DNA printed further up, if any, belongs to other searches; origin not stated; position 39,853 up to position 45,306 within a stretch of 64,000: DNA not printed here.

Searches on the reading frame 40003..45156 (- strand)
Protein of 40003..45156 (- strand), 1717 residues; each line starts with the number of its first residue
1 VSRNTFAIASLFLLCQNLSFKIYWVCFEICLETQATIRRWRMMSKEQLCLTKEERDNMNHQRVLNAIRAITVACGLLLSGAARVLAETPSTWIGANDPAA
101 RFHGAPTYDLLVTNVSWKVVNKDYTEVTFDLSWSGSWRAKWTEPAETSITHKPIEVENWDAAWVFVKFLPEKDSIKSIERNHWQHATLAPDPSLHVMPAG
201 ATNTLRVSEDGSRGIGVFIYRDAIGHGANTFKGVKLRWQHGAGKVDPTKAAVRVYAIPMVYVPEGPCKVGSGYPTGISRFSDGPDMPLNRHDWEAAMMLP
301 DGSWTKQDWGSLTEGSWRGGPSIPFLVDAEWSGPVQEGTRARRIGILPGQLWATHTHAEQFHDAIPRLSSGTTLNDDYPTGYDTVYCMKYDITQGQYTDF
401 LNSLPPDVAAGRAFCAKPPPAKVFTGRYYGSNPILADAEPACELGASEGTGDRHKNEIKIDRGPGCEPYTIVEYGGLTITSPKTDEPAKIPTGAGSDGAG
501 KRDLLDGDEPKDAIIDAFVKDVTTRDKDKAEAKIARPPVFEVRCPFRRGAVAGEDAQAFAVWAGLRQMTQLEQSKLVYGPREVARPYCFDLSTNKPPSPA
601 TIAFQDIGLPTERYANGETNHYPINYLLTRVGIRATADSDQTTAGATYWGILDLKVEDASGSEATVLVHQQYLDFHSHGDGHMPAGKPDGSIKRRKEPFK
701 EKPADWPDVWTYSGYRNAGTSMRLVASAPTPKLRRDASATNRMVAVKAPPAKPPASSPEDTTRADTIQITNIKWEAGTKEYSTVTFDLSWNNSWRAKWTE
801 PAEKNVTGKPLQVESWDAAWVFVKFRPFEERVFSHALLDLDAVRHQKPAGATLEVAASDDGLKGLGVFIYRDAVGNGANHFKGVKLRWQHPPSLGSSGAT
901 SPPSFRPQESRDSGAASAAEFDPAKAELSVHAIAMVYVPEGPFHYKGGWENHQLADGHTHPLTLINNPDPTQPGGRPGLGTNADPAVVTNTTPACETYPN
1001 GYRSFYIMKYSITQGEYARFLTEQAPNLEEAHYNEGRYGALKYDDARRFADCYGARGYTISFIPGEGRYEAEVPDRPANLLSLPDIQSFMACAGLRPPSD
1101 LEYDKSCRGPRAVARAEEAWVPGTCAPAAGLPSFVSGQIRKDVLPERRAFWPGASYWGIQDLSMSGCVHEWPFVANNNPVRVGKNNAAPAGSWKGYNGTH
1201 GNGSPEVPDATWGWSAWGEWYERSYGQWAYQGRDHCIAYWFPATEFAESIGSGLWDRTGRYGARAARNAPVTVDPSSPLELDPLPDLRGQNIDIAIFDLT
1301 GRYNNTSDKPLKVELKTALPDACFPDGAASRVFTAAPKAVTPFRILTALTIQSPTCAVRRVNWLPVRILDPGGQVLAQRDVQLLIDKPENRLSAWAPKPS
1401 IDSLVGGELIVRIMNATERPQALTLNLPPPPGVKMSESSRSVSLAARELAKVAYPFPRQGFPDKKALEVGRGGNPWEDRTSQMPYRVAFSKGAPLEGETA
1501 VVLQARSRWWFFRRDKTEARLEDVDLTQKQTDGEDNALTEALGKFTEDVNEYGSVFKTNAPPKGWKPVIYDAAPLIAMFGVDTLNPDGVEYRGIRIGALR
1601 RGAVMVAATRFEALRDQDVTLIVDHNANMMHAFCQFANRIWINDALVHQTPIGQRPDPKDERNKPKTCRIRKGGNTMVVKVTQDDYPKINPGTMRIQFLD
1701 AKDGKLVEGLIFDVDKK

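Call 9: search_protein_families(library=pfam, proteins=[window:40003-45156:-], max_evalue=0.001)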
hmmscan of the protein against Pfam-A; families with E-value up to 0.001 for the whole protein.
window:40003-45156:- (1717 aa): 2 families
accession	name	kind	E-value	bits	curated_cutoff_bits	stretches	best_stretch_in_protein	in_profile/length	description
PF03781.23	FGE-sulfatase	-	5.6e-09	36.5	23.3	1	974-1115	10-130/255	Sulfatase-modifying factor enzyme 1-like domain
PF11614.14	FixG_C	-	0.00092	19.8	25.6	0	1411-1452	37-79/119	IG-like fold at C-terminal of FixG, putative oxidoreductase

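Call 47: search_protein_families(library=ncbifam, proteins=[window:40003-44985:-], max_evalue=0.01)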
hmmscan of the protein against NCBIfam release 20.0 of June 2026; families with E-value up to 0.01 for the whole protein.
window:40003-44985:- (1660 aa): 0 families
